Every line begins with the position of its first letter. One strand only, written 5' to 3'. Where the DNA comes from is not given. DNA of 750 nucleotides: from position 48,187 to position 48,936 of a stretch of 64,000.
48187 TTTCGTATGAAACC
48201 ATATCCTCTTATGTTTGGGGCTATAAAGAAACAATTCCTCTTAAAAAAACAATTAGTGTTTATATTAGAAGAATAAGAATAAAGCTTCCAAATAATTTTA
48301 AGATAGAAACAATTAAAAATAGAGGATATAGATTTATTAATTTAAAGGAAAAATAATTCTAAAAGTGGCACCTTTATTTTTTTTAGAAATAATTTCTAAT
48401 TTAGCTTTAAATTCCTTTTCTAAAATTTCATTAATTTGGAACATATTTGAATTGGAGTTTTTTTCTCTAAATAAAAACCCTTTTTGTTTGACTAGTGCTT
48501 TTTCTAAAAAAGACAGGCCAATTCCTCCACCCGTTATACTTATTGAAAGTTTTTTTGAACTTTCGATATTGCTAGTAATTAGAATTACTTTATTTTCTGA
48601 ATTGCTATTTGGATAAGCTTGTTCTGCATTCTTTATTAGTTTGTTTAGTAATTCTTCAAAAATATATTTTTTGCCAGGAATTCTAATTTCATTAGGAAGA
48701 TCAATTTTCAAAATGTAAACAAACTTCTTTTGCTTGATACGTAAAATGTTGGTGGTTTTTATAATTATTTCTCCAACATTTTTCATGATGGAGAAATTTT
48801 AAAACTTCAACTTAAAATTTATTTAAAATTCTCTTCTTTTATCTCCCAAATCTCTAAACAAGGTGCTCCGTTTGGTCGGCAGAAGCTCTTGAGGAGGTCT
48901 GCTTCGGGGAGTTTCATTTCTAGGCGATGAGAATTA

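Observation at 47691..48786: Response regulator with Glu at the phospho-acceptor position, convergently overlapping an orphan HATPase-only protein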

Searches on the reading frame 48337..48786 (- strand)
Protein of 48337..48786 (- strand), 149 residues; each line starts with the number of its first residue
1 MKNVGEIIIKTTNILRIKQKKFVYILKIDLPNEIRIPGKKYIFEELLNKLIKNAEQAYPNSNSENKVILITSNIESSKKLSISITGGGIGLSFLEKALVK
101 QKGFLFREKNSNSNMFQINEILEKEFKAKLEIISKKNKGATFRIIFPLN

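Call 3: search_protein_families(library=pfam, proteins=[window:48337-48786:-], max_evalue=1)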
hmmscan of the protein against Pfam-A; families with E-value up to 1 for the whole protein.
window:48337-48786:- (149 aa): 3 families
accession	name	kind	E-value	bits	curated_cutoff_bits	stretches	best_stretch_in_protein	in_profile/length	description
PF02518.31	HATPase_c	-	0.0092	16.8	26.4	1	44-148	7-109/111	Histidine kinase-, DNA gyrase B-, and HSP90-like ATPase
PF15868.10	MBF2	-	0.032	15.1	25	1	54-95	28-71/90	Transcription activator MBF2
PF12043.14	DUF3527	-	0.043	13.8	25.9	1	56-132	173-237/349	Domain of unknown function (DUF3527)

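Call 4: search_protein_families(library=ncbifam, proteins=[window:48337-48786:-], max_evalue=1)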
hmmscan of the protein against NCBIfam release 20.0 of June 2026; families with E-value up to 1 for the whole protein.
window:48337-48786:- (149 aa): 8 families
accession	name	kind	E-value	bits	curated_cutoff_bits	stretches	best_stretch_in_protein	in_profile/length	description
NF038334.1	malate_HK_MalK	exception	8.8e-07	27.9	800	1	47-147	428-524/533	malate sensor histidine kinase MalK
TIGR02916.1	PEP_his_kin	equivalog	0.0003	19.5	300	1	26-147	563-679/679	XrtA/PEP-CTERM system histidine kinase PrsK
NF046044.1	PnpS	equivalog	0.00043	19.4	400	1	4-92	247-330/390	two-component system histidine kinase PnpS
TIGR02966.1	phoR_proteo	equivalog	0.0015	17.6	334.2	1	7-90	194-274/333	phosphate regulon sensor histidine kinase PhoR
TIGR01925.2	spIIAB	equivalog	0.0077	16.1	135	1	61-144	55-132/137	anti-sigma F factor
NF008468.0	PRK11360.1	equivalog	0.0081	14.6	646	1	27-148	490-608/616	two-component system sensor histidine kinase AtoS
NF040750.1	tetrathio_HK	equivalog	0.025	13.1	750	1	3-97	417-506/555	tetrathionate respiration histidine kinase TtrS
NF041735.1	hist_kin_RppB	equivalog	0.059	12.1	400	1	26-147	317-438/438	two-component system sensor histidine kinase RppB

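Call 9: find_homologous_proteins(query=window:48337-48786:-, max_evalue=0.001)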
Query window:48337-48786:- (149 aa): 2 proteins with E <= 0.001 among 60 candidates.
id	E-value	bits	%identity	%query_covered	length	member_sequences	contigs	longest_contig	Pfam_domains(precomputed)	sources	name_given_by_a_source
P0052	2.5e-81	288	97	100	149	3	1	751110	-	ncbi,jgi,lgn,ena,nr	ncbi:hypothetical protein KKI22_02370 [Patescibacteria group bacterium]|nr:hypothetical protein [Pat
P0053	3.4e-36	142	51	100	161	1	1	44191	-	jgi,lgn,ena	-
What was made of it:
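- Tried and rejected: A word-indexed homology search with the CA-only protein alone found only 2 relatives (call 9).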

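Call 16: search_solved_structures(query=A3, max_evalue=1, show_alignments=3)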
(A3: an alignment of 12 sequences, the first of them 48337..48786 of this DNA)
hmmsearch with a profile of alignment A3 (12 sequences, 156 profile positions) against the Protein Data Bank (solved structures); distinct sequences matched with E-value up to 1: 3.
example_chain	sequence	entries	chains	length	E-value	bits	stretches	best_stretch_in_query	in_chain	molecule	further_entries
9jfj_A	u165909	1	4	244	0.0032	20.5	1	51-155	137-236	Sensor histidine kinase ZraS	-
3d36_A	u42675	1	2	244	0.26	14.3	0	11-155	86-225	Sporulation kinase B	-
8c5v_A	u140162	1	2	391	0.45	13.5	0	130-155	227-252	Chemotaxis protein CheA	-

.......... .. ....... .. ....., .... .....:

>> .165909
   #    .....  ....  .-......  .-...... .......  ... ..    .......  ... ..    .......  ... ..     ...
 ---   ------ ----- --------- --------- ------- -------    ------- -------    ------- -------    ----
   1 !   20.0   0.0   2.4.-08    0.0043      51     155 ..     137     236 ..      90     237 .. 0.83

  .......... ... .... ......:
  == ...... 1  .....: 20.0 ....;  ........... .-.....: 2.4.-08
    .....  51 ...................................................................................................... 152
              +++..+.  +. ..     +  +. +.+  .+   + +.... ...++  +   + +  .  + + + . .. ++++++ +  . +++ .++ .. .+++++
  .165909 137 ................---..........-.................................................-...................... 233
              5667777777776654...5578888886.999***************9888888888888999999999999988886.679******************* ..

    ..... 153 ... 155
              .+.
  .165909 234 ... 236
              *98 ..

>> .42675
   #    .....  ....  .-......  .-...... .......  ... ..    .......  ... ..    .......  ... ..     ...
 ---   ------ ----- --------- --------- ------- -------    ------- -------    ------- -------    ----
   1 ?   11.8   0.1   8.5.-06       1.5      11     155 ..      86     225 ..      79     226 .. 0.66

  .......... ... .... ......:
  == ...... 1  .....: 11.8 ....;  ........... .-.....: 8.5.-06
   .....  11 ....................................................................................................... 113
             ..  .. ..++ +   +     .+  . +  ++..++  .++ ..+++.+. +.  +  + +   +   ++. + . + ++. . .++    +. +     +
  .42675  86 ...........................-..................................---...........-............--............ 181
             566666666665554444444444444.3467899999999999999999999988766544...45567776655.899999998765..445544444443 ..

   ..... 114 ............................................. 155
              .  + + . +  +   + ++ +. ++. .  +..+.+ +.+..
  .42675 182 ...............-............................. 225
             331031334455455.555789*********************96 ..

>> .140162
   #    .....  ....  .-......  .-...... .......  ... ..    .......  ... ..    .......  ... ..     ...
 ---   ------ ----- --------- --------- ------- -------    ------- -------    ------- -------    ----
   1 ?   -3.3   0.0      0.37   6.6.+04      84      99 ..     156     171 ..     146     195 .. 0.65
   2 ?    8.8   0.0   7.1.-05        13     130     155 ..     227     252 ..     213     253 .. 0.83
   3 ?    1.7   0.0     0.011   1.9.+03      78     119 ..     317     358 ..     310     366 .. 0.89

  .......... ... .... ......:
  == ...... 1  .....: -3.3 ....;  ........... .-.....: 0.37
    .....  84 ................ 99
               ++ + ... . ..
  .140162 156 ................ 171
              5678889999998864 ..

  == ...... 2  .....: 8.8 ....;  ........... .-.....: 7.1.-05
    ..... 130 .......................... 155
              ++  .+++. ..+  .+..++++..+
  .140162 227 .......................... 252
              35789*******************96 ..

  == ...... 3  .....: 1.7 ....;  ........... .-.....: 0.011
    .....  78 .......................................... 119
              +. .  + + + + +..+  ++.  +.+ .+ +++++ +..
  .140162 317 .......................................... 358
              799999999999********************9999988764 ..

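Call 18: find_homologous_proteins(query=A3, max_evalue=0.001)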
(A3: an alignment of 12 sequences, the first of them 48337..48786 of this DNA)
Query A3 (12 sequences) (149 aa, profile of the alignment): 18 proteins with E <= 0.001 among 5697 candidates.
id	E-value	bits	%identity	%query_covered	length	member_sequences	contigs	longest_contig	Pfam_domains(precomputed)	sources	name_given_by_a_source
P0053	1.8e-64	234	51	100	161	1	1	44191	-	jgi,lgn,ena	-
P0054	2.3e-63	231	53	99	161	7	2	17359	-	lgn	-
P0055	2.3e-63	231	55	99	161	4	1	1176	-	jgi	-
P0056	1.6e-62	228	49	92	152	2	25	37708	-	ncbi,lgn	-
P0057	7.8e-61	222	51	90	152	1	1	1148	-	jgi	jgi:light-regulated signal transduction histidine kinase (bacteriophytochrome)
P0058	2.0e-60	221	47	88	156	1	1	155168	-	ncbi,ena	-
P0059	1.4e-59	218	51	98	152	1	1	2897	-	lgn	-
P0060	5.3e-58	213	45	88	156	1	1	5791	-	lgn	-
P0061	1.6e-57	212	51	91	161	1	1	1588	-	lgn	-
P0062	2.1e-57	211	51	99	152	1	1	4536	-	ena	-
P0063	3.3e-55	204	38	98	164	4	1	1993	-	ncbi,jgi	jgi:hypothetical protein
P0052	2.0e-54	202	97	100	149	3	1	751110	-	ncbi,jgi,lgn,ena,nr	ncbi:hypothetical protein KKI22_02370 [Patescibacteria group bacterium]|nr:hypothetical protein [Pat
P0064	1.1e-51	193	45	87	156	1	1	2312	-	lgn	-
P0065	9.3e-44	167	38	87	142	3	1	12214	-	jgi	-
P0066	4.8e-38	148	53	47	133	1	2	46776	-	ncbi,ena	-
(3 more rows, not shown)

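Call 21: search_protein_families(library=pfam, alignment_id=A4, max_evalue=0.1)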
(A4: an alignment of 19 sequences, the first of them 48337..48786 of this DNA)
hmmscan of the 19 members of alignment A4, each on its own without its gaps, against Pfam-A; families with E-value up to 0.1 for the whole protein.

A. member 1, window:48337-48786:- (149 aa): 3 families
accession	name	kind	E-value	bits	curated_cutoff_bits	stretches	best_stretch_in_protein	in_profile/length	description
PF02518.31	HATPase_c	-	0.0092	16.8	26.4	1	44-148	7-109/111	Histidine kinase-, DNA gyrase B-, and HSP90-like ATPase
PF15868.10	MBF2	-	0.032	15.1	25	0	54-95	28-71/90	Transcription activator MBF2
PF12043.14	DUF3527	-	0.043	13.8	25.9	1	56-132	173-237/349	Domain of unknown function (DUF3527)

B. families by the number of members that match (of 19 scanned): 6 families
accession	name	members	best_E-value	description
PF02518.31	HATPase_c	10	0.00017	Histidine kinase-, DNA gyrase B-, and HSP90-like ATPase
PF12043.14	DUF3527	2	0.043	Domain of unknown function (DUF3527)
PF22427.2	SMMA_C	1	0.0054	Maltogenic amylase, C-terminal domain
PF15868.10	MBF2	1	0.032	Transcription activator MBF2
PF18686.6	DUF5636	1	0.053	Family of unknown function (DUF5636)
PF21847.1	DUF6906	1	0.084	Domain of unknown function (DUF6906)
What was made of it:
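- Pfam does not recognise it at threshold (calls 3, 21).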

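Call 26: predict_structure(alignment_id=A4)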
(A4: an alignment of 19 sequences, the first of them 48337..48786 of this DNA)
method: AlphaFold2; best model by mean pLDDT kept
length: 149 residues; sequences in the alignment: 19
mean_pLDDT: 80.3   pTM: 0.75
mean pLDDT of the five models: 80.3, 79.3, 79.2, 78.0, 77.8
residues with pLDDT >= 90: 61; 70-90: 50; 50-70: 29; < 50: 9
segments of 3 or more residues with pLDDT < 50: 102-110
pLDDT, mean of each block of 10 residues (from residue 1): 85 89 91 87 92 80 79 92 82 56 40 77 92 74 89
secondary structure, 60 per line:
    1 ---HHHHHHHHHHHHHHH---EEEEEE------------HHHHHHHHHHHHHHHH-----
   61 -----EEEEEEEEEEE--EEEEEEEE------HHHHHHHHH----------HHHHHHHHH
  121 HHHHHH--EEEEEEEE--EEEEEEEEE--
elements in order: H4-18 E22-27 H40-55 E66-76 E79-86 H93-101 H112-126 E129-136 E139-147

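Call 32: fold_search(model_id=the predicted structure, library=pdb)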
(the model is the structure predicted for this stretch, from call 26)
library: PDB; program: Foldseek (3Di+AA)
matches with E <= 10: 1365; with E <= 0.001: 202
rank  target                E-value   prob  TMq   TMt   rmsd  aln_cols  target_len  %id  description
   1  3a0z_A                2.8e-08  1.00  0.67  0.68   5.6       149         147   20  Catalytic domain of histidine kinase ThkA (TM1359) (nucleotide free form 4: isopropanol, orthorombic) (released 2009-10-20)
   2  3a0y_B                3.6e-08  1.00  0.68  0.68   7.3       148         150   20  Catalytic domain of histidine kinase ThkA (TM1359) (nucleotide free form 3: 1,2-propanediol, orthorombic) (released 2009-10-20)
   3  3a0x                  3.6e-08  1.00  0.66  0.66   7.1       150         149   21  Catalytic domain of histidine kinase ThkA (TM1359) (nucleotide free form 1: ammomium phosphate, monoclinic) (released 2009-10-20)
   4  3a0z_B                5.0e-08  1.00  0.66  0.68   7.0       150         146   20  Catalytic domain of histidine kinase ThkA (TM1359) (nucleotide free form 4: isopropanol, orthorombic) (released 2009-10-20)
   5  3d36_B                5.7e-08  1.00  0.65  0.46   6.6       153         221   22  How to Switch Off a Histidine Kinase: Crystal Structure of Geobacillus stearothermophilus KinB with the Inhibitor Sda (released 2009-01-13)
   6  3a0y_A                6.1e-08  1.00  0.68  0.69   6.7       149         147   21  Catalytic domain of histidine kinase ThkA (TM1359) (nucleotide free form 3: 1,2-propanediol, orthorombic) (released 2009-10-20)
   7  3a0w_B                6.5e-08  1.00  0.67  0.69   5.6       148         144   20  Catalytic domain of histidine kinase ThkA (TM1359) for MAD phasing (nucleotide free form 2, orthorombic) (released 2009-10-20)
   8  3a0t                  9.0e-08  1.00  0.67  0.66   7.0       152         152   20  Catalytic domain of histidine kinase ThkA (TM1359) in complex with ADP and Mg ion (trigonal) (released 2009-10-20)
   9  4zki_B                1.2e-07  1.00  0.70  0.51   7.1       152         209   18  The crystal structure of Histidine Kinase YycG with ADP (released 2016-05-04)
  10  9eut_A                1.3e-07  1.00  0.68  0.16   6.9       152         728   14  Cryo-EM structure of the full-length Pseudomonas aeruginosa bacteriophytochrome in its Pr state (released 2024-09-04)
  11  9jfj_C                1.4e-07  1.00  0.67  0.45   7.0       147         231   20  Crystal structure of the cytoplasmic domain of ZraS in ADP-bound form (released 2025-03-26)
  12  8a6x_B                1.4e-07  1.00  0.67  0.30   7.1       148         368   16  Crystal structure of a chimeric LOV-Histidine kinase SB2F1 (asymmetrical variant, trigonal form with long c axis) (released 2024-01-10)
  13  5c93_A                1.6e-07  1.00  0.69  0.45   7.3       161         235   18  Histidine kinase with ATP (released 2016-07-27)
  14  4zki_A                1.9e-07  1.00  0.68  0.46   7.3       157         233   18  The crystal structure of Histidine Kinase YycG with ADP (released 2016-05-04)
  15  6blk_A                2.2e-07  1.00  0.61  0.61   8.1       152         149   14  Mycobacterial sensor histidine kinase MprB (released 2017-11-22)
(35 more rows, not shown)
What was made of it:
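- The top 50 structural neighbours are all HK CA domains (call 32).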

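Call 62: search_protein_representatives(alignment_id=A4)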
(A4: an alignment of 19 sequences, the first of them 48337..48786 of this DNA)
Query: 19 sequences, 157 profile positions. Proteins with E-value up to 0.001 (for the whole library): 613; up to 1e-10: 67; up to 1e-30: 11. The best 150 are listed.
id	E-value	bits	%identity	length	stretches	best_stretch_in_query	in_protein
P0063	8.4e-56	204.2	-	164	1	6-156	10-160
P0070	9.8e-56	204.0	-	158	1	1-157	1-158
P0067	3.6e-49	182.7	-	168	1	5-156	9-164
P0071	6.9e-47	175.3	-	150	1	7-154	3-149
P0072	3.4e-45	169.8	-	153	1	1-154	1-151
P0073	1.3e-44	167.8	-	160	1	3-157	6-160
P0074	4.4e-44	166.1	-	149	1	11-156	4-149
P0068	6.2e-44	165.7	-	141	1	6-157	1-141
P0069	2.8e-39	150.6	-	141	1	6-157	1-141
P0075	4.9e-36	140.0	-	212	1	5-156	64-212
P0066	1.1e-34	135.7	-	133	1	1-157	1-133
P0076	3.2e-30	121.1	-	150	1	7-154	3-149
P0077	4.2e-29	117.5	-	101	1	57-157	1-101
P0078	1.4e-28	115.8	-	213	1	5-155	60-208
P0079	1.6e-28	115.6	-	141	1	6-155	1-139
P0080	4.6e-28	114.1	-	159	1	7-154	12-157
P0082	1.2e-24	103.1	-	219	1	4-156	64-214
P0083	7.2e-22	94.0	-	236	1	6-156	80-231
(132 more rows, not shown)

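Call 64: find_encoding_contigs(protein=P0082, flank=3000, max_places=2)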
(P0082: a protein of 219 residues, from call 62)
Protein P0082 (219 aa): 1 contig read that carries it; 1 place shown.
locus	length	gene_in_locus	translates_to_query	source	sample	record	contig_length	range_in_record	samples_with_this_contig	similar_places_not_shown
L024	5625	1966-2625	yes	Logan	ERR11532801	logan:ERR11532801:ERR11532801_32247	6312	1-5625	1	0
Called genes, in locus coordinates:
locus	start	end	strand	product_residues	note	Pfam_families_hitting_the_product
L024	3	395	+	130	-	?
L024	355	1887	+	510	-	PF13231:PMT_2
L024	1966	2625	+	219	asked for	-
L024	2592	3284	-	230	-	PF00072:Response_reg, PF00486:Trans_reg_C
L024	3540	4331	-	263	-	PF03279:Lip_A_acyltrans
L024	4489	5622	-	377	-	PF00512:HisKA (weak), PF02518:HATPase_c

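Call 65: find_encoding_contigs(protein=P0075, flank=3000, max_places=2)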
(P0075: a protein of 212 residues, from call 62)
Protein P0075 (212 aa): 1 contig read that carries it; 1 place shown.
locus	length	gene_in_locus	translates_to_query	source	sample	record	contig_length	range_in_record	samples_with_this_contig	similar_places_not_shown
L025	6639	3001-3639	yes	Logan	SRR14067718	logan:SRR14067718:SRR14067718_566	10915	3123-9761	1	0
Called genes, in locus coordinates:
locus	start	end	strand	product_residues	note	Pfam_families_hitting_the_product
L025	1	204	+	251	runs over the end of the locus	PF00535:Glycos_transf_2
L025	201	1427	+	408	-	PF26314:MptA_B_family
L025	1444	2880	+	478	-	PF13231:PMT_2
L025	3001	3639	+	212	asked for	PF13581:HATPase_c_2 (faint), PF02518:HATPase_c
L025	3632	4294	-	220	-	PF00072:Response_reg, PF00486:Trans_reg_C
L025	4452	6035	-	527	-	PF03279:Lip_A_acyltrans (faint)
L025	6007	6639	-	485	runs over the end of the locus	PF02518:HATPase_c, PF14501:HATPase_c_5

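Call 75: find_encoding_contigs(protein=P0076, flank=2500, max_places=1)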
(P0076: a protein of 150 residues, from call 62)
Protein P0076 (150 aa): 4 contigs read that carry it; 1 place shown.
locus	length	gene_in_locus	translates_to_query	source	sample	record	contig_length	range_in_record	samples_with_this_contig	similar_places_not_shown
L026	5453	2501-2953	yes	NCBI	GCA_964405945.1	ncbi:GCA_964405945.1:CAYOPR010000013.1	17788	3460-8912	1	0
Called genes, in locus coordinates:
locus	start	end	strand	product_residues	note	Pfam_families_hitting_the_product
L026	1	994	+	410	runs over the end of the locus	PF26314:MptA_B_family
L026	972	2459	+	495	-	PF13231:PMT_2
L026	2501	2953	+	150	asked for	-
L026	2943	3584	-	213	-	PF00072:Response_reg, PF00486:Trans_reg_C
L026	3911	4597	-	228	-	-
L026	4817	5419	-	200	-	-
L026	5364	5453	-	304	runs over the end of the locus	-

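Call 76: find_encoding_contigs(protein=P0080, flank=2500, max_places=1)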
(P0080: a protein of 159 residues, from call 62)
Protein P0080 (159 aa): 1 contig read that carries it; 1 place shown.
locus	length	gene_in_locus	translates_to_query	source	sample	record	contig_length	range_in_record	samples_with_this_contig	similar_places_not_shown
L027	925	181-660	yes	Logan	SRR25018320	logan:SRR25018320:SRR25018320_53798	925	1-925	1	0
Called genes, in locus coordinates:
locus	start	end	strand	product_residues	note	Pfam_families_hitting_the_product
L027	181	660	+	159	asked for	-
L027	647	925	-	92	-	?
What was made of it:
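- Tried and rejected: L027 was too short to show the regulator's N-terminus (call 76).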

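Call 77: find_encoding_contigs(protein=P0078, flank=2500, max_places=1)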
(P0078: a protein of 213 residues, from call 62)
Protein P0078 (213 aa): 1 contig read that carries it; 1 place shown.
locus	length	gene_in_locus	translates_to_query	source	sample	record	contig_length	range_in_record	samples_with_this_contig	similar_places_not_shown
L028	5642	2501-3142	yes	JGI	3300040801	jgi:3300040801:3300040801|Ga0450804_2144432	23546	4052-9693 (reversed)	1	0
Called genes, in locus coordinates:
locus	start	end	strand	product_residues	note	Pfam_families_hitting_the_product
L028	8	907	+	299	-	PF26314:MptA_B_family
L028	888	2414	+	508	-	PF13231:PMT_2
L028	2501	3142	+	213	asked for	PF02518:HATPase_c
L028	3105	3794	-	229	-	PF00072:Response_reg, PF00486:Trans_reg_C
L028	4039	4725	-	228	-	-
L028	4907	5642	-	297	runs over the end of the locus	-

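Call 78: find_encoding_contigs(protein=P0083, flank=2500, max_places=1)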
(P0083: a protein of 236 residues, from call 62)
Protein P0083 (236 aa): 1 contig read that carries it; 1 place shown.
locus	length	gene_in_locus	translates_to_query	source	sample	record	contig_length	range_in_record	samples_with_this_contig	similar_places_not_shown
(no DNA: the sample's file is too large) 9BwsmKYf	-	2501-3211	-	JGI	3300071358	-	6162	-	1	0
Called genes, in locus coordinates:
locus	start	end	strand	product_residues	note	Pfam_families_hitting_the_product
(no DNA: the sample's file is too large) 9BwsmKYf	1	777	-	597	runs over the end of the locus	-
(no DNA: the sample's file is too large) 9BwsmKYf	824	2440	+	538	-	-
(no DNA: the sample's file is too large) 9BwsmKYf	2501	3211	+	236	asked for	PF02518:HATPase_c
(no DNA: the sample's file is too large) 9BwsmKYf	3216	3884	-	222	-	PF00072:Response_reg, PF00486:Trans_reg_C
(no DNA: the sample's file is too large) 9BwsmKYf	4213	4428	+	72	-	?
